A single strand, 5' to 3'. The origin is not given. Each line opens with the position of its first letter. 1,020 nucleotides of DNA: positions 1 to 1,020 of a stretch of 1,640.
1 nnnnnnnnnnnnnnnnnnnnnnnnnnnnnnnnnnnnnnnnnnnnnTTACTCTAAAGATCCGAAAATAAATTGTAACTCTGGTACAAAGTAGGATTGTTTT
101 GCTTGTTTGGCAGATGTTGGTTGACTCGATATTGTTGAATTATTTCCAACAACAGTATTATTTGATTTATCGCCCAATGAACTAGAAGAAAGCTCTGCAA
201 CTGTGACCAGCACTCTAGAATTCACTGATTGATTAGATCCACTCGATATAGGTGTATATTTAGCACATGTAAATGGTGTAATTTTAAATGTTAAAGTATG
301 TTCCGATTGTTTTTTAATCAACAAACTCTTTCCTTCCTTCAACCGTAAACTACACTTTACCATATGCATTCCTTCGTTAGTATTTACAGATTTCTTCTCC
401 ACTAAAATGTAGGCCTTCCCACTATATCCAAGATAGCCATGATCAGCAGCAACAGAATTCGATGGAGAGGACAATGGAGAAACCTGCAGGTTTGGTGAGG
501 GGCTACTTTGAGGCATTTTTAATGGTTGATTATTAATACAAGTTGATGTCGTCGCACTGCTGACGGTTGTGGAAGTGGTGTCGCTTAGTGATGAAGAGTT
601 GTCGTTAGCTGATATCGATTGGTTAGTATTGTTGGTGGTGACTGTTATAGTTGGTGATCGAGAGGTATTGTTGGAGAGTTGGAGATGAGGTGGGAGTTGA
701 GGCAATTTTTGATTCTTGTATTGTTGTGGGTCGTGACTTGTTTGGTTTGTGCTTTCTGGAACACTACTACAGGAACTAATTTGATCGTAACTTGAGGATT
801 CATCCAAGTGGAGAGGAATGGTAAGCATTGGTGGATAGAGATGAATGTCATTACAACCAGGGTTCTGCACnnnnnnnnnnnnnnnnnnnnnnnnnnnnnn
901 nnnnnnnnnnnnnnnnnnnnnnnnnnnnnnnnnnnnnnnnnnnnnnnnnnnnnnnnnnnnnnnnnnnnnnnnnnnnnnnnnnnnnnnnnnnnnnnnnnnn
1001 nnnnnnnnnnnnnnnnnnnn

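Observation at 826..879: The ORF-track start at 870 is GTG, so the true 5' end of the coding region is unresolved (ATG at 828, or an exon acceptor at 865)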

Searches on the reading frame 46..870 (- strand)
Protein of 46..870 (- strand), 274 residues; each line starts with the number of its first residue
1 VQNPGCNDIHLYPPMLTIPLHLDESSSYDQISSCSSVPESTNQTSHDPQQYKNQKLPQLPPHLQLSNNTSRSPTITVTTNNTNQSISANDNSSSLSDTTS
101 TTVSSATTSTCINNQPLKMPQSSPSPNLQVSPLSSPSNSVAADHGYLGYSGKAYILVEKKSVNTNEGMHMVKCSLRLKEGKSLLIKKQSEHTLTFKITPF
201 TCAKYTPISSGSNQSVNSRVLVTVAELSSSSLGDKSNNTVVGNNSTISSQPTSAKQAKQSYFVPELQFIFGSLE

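Call 6: search_protein_families(library=pfam, proteins=[window:46-870:-], max_evalue=10)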
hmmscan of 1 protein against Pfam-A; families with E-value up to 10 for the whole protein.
window:46-870:- (274 aa): 1 family
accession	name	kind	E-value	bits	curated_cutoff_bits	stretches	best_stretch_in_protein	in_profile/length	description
PF14046.11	NR_Repeat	-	0.15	12.6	27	1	245-267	11-32/48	Nuclear receptor repeat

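Call 7: find_homologous_proteins(query=window:46-870:-, max_evalue=0.001)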
Query window:46-870:- (274 aa): 5 proteins with E <= 0.001 among 683 candidates.
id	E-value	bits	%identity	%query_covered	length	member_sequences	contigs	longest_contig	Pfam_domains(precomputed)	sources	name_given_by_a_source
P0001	4.9e-157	539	100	95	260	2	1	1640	-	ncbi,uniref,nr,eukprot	ncbi:predicted protein [Naegleria gruberi]|uniref:Predicted protein n=1 Tax=Naegleria gruberi TaxID=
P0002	6.3e-31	126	59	47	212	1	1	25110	-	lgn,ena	-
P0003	3.7e-30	124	54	47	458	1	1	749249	-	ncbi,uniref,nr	ncbi:hypothetical protein C9374_000110 [Naegleria lovaniensis]|uniref:PH domain-containing protein n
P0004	9.7e-30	122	60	47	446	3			PF00169.36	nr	nr:unnamed protein product [Naegleria fowleri]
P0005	4.2e-29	120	53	47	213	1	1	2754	-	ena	-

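Call 11: find_encoding_contigs(protein=P0003, flank=6000, max_places=3)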
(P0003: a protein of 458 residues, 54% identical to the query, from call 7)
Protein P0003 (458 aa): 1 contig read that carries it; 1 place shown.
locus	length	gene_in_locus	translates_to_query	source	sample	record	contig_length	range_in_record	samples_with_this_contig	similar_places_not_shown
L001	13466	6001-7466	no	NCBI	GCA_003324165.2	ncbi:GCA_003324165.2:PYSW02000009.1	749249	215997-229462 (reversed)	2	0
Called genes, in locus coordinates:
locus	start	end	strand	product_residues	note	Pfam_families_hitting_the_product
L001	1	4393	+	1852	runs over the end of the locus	PF04151:PPC (faint), PF17065:UPF0669 (faint)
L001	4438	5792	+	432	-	-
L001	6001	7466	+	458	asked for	-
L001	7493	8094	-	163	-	PF10229:MMADHC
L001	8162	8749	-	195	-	-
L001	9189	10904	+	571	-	PF04083:Abhydro_lipase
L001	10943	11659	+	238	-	-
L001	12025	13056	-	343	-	PF00415:RCC1 (faint), PF25390:WD40_RLD, PF13540:RCC1_2 (weak)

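Call 12: find_encoding_contigs(protein=P0002, flank=6000, max_places=3)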
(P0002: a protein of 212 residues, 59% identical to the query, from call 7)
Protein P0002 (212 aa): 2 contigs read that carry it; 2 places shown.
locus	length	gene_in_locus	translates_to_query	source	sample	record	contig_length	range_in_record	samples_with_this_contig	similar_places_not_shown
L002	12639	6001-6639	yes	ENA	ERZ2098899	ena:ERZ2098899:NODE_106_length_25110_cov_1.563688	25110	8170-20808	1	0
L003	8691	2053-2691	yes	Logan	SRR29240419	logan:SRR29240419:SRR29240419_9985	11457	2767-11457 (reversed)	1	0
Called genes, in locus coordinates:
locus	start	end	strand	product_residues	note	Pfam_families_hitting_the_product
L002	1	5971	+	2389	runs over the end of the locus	PF04151:PPC (faint), PF17065:UPF0669 (faint), PF09451:ATG27 (weak), PF02157:Man-6-P_recep (weak)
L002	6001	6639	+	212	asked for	-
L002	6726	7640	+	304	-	PF00169:PH (weak)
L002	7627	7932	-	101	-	-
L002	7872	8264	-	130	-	PF10229:MMADHC (weak)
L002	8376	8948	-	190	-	-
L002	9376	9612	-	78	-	-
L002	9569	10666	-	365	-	PF08450:SGL (faint), PF01436:NHL (weak)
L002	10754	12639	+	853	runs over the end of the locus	PF04083:Abhydro_lipase, PF00561:Abhydrolase_1, PF12146:Hydrolase_4, PF12697:Abhydrolase_6 (weak)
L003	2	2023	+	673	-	?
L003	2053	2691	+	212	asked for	-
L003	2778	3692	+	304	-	PF00169:PH (weak)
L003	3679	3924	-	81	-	-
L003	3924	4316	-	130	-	PF10229:MMADHC (weak)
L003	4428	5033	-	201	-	-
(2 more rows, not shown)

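Call 13: find_encoding_contigs(protein=P0005, flank=6000, max_places=3)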
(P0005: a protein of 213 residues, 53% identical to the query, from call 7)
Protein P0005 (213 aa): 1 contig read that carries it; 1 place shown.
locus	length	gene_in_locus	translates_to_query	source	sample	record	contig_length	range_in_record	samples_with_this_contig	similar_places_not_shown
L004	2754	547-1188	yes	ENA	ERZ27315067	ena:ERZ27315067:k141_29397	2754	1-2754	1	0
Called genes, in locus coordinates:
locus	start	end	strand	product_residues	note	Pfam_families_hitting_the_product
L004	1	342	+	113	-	?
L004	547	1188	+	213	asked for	-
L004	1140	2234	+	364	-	PF00169:PH (weak)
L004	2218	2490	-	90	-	-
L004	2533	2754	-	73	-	?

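Call 19: list_cluster_members(proteins=[P0001])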
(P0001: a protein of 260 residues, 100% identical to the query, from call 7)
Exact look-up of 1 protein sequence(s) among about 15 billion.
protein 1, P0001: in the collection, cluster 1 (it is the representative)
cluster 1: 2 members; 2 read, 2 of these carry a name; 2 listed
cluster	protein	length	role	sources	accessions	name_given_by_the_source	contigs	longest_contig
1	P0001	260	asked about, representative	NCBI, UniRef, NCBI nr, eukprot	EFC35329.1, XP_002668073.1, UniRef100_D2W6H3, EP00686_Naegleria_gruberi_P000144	predicted protein [Naegleria gruberi] | Predicted protein n=1 Tax=Naegleria gruberi TaxID=5762 RepID=D2W6H3_NAEGR | uncharacterized protein NAEGRDRAFT_77017 [Naegleria gruberi]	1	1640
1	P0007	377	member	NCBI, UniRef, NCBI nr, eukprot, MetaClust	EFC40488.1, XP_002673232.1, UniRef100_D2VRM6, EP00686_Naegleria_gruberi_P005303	predicted protein [Naegleria gruberi] | Predicted protein n=1 Tax=Naegleria gruberi TaxID=5762 RepID=D2VRM6_NAEGR | uncharacterized protein NAEGRDRAFT_71639 [Naegleria gruberi]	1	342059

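Call 21: find_encoding_contigs(protein=P0007, flank=10000, max_places=3)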
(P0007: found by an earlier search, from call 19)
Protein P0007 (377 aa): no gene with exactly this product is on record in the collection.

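Call 23: find_encoding_contigs(protein=P0001, flank=10000, max_places=6)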
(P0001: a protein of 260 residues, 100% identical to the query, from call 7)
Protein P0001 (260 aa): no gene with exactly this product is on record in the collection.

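Call 35: find_related_loci(query=P0007, collection=metagenome_contigs, flank=5000)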
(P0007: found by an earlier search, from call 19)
Query P0007 (377 aa) in metagenome_contigs; peptide patterns used: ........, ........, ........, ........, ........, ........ (x = any residue, [..] = any of these).
61 stretches matched a pattern, but none encodes a relative of the query by tblastn (E <= 1e-3).

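Call 36: find_related_loci(query=A1, collection=metagenome_contigs, flank=5000)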
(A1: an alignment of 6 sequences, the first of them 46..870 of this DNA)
Query A1 (274 aa) in metagenome_contigs; peptide patterns used: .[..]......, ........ (x = any residue, [..] = any of these).
179 stretches matched a pattern, but none encodes a relative of the query by tblastn (E <= 1e-3).

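Call 40: search_protein_families(library=pfam, proteins=[P0004, P0003, P0007], max_evalue=1)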
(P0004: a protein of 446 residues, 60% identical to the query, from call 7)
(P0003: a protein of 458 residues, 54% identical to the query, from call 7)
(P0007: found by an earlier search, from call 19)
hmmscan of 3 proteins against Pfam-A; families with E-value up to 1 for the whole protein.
P0004 (446 aa): 5 families
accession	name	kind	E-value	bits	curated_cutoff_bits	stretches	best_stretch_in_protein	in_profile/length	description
PF00169.35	PH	-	1.2e-06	29.5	25.1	1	181-290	2-100/105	PH domain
PF01166.23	TSC22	-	0.017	15.7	30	1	408-441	15-48/57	TSC-22/dip/bun family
PF15413.13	PH_11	-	0.023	15.6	30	0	184-270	4-90/101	Pleckstrin homology domain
PF00622.36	SPRY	-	0.049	14.2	26.3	0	5-76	33-99/121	SPRY domain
PF16516.10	CC2-LZ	-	0.19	12.6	35.3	1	407-442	14-49/100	Leucine zipper of domain CC2 of NEMO, NF-kappa-B essential modulator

P0003 (458 aa): 1 family
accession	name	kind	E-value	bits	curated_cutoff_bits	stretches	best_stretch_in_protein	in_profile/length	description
PF00169.35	PH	-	3.7e-05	24.6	25.1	1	186-295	2-100/105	PH domain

P0007 (377 aa): 1 family
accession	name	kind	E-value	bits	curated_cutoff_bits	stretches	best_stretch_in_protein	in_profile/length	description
PF14046.11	NR_Repeat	-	0.3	11.6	27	0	348-370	11-32/48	Nuclear receptor repeat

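Call 55: predict_structure(alignment_id=A2)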
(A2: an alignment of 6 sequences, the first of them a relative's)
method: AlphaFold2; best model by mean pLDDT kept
length: 446 residues; sequences in the alignment: 6
mean_pLDDT: 36.8   pTM: 0.18
mean pLDDT of the five models: 36.8, 33.5, 32.7, 32.2, 30.2
residues with pLDDT >= 90: 21; 70-90: 16; 50-70: 6; < 50: 403
segments of 3 or more residues with pLDDT < 50: 1-402
pLDDT, mean of each block of 10 residues (from residue 1): 29 30 37 39 38 36 33 32 30 25 30 29 29 36 36 34 32 25 26 27 35 38 34 32 32 26 25 26 34 28 29 36 35 39 31 28 27 32 33 35 63 90 94 90 64
secondary structure, 60 per line:
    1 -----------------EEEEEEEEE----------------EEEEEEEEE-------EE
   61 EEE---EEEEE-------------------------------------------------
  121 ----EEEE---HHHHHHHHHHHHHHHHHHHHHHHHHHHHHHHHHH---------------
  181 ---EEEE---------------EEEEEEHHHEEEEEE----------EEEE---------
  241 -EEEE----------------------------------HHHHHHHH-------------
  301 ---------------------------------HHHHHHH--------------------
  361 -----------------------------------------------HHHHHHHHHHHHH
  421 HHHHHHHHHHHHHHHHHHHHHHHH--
elements in order: E18-26 E43-51 E59-63 E67-71 E125-128 H132-165 E184-187 E203-208 E212-217 E228-231 E242-245 H280-287 H334-340 H408-444

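Call 57: search_protein_representatives(alignment_id=A1)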
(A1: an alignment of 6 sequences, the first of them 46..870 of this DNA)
Query: 6 sequences, 496 profile positions. Proteins with E-value up to 0.001 (for the whole library): 12; up to 1e-10: 9; up to 1e-30: 6. The best 12 are listed.
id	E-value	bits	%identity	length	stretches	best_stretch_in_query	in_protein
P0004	0.0e+00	1024.1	-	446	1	43-496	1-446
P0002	2.2e-92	326.4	-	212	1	4-176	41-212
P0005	2.7e-72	260.2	-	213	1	1-176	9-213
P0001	9.1e-69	248.5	-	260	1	2-176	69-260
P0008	4.0e-65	236.5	-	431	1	83-489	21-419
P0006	1.1e-44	169.1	-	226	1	294-488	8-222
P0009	6.5e-20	87.4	-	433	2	221-489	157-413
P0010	3.1e-15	72.0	-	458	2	135-341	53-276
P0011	6.2e-15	71.0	-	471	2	200-489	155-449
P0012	1.3e-08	50.1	-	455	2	215-491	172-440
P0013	2.3e-08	49.3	-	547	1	179-491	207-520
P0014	5.5e-06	41.5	-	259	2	180-278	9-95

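Call 61: list_cluster_members(proteins=[P0008, P0009, P0010, P0011, P0012, P0013, P0014])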
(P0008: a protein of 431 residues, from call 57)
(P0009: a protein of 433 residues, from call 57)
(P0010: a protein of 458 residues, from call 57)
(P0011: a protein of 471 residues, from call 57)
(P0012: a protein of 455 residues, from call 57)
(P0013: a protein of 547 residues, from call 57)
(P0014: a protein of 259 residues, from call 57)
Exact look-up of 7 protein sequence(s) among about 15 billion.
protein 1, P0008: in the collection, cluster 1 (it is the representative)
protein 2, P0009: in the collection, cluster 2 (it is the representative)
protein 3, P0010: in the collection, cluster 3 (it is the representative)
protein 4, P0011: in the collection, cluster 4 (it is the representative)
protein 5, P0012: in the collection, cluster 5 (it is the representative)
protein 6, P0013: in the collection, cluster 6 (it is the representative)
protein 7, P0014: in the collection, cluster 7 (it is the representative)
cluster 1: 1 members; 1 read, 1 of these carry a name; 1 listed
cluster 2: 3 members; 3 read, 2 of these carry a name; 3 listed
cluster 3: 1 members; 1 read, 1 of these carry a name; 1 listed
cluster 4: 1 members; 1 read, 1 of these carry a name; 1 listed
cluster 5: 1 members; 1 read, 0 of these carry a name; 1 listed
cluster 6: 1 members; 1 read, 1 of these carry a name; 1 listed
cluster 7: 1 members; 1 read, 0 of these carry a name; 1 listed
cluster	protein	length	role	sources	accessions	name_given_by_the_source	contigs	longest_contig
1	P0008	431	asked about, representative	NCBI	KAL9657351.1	hypothetical protein ABK040_014340 [Willaertia magna]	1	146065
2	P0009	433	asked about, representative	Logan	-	-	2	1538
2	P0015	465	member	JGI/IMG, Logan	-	hypothetical protein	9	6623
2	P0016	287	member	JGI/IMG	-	hypothetical protein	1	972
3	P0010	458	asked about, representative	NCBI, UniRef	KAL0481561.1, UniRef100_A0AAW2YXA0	hypothetical protein AKO1_012315 [Acrasis kona] | PH domain-containing protein n=1 Tax=Acrasis kona TaxID=1008807 RepID=A0AAW2YXA0_9EUKA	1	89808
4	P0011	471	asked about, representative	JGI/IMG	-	hypothetical protein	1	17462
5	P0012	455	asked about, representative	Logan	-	-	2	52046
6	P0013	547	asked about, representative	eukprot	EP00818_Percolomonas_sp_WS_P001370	CAMPEP_0117445856 /NCGR_PEP_ID=MMETSP0759-20121206/6022_1 /TAXON_ID=63605 ...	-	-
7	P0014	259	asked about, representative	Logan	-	-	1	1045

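Call 71: predict_structure(alignment_id=A3)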
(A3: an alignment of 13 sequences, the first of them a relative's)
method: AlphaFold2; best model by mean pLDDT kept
length: 446 residues; sequences in the alignment: 13
mean_pLDDT: 65.3   pTM: 0.56
mean pLDDT of the five models: 65.3, 63.8, 63.1, 60.3, 54.7
residues with pLDDT >= 90: 78; 70-90: 147; 50-70: 61; < 50: 160
segments of 3 or more residues with pLDDT < 50: 1-8, 29-40, 100-121, 168-177, 194-197, 248-253, 293-331, 339-341, 343-382, 392-405
pLDDT, mean of each block of 10 residues (from residue 1): 41 81 69 37 77 82 77 89 76 77 29 33 79 90 92 90 62 51 90 57 89 88 77 84 70 71 81 89 91 40 27 31 35 52 38 31 33 47 53 39 56 88 94 90 62
secondary structure, 60 per line:
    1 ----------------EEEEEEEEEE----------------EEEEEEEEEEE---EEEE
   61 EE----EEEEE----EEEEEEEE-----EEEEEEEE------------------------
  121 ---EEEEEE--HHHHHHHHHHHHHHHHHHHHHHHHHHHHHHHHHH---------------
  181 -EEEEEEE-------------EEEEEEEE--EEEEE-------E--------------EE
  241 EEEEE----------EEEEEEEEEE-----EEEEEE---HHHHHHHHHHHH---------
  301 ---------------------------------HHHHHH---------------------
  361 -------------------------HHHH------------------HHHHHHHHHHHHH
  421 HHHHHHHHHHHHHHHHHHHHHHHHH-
elements in order: E17-26 E43-53 E57-62 E67-71 E76-83 E89-96 E124-129 H132-165 E182-188 E202-209 E212-216 E239-245 E256-265 E271-276 H280-291 H334-339 H386-389 H408-445

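Call 73: fold_search(model_id=the predicted structure, library=pdb)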
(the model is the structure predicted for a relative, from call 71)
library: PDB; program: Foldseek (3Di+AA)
matches with E <= 10: 527; with E <= 0.001: 16
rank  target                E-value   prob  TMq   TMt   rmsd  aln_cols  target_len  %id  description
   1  3lju                  1.0e-07  1.00  0.19  0.22  17.0       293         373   14  Crystal structure of full length centaurin alpha-1 bound with the head group of PIP3 (released 2010-11-24)
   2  3feh                  1.9e-07  1.00  0.19  0.23  16.5       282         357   13  Crystal structure of full length centaurin alpha-1 (released 2008-12-23)
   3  3fm8_D                6.0e-07  1.00  0.20  0.25  16.6       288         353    8  Crystal structure of full length centaurin alpha-1 bound with the FHA domain of KIF13B (CAPRI target) (released 2009-08-25)
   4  3mdb_C                1.1e-05  1.00  0.19  0.22  16.3       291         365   13  Crystal structure of the ternary complex of full length centaurin alpha-1, KIF13B FHA domain, and IP4 (released 2010-08-04)
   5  1u5d_B                6.2e-05  1.00  0.18  0.68   5.4       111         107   16  Crystal Structure of the PH domain of SKAP55 (released 2005-07-26)
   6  1u5g_A                1.2e-04  1.00  0.18  0.62   5.6       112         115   17  Crystal Structure of the PH Domain of SKAP-Hom (released 2005-07-26)
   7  4gzu_B                1.3e-04  1.00  0.16  0.17  19.8       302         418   11  Crystal structure of the DH-PH-PH domain of FARP2 (released 2013-03-13)
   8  1u5f                  2.1e-04  1.00  0.19  0.64   8.2       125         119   15  Crystal Structure of the PH Domain of SKAP-Hom with 8 Vector-derived N-terminal Residues (released 2005-07-26)
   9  5a3f_A                2.5e-04  1.00  0.18  0.12  18.2       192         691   14  Crystal structure of the dynamin tetramer (released 2015-08-26)
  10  1u5e_B                3.3e-04  1.00  0.19  0.45  18.5       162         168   17  Crystal Structure of a N-terminal Fragment of SKAP-Hom Containing Both the Helical Dimerization Domain and the PH Doma (released 2005-07-26)
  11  1u5g_B                3.5e-04  1.00  0.18  0.61   5.5       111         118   17  Crystal Structure of the PH Domain of SKAP-Hom (released 2005-07-26)
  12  5a3f_C                3.9e-04  1.00  0.18  0.12  18.0       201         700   13  Crystal structure of the dynamin tetramer (released 2015-08-26)
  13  2d9y_MODEL_1_A        4.6e-04  1.00  0.19  0.66   8.4       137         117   14  Solution structure of the PH domain of PEPP-3 from human (released 2006-06-13)
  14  2yry_MODEL_1_A        5.1e-04  1.00  0.19  0.62   8.7       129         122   14  Solution structure of the PH domain of Pleckstrin homology domain-containing family A member 6 from human (released 2007-10-09)
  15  1u5d_A                8.0e-04  1.00  0.18  0.67   5.2       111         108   17  Crystal Structure of the PH domain of SKAP55 (released 2005-07-26)
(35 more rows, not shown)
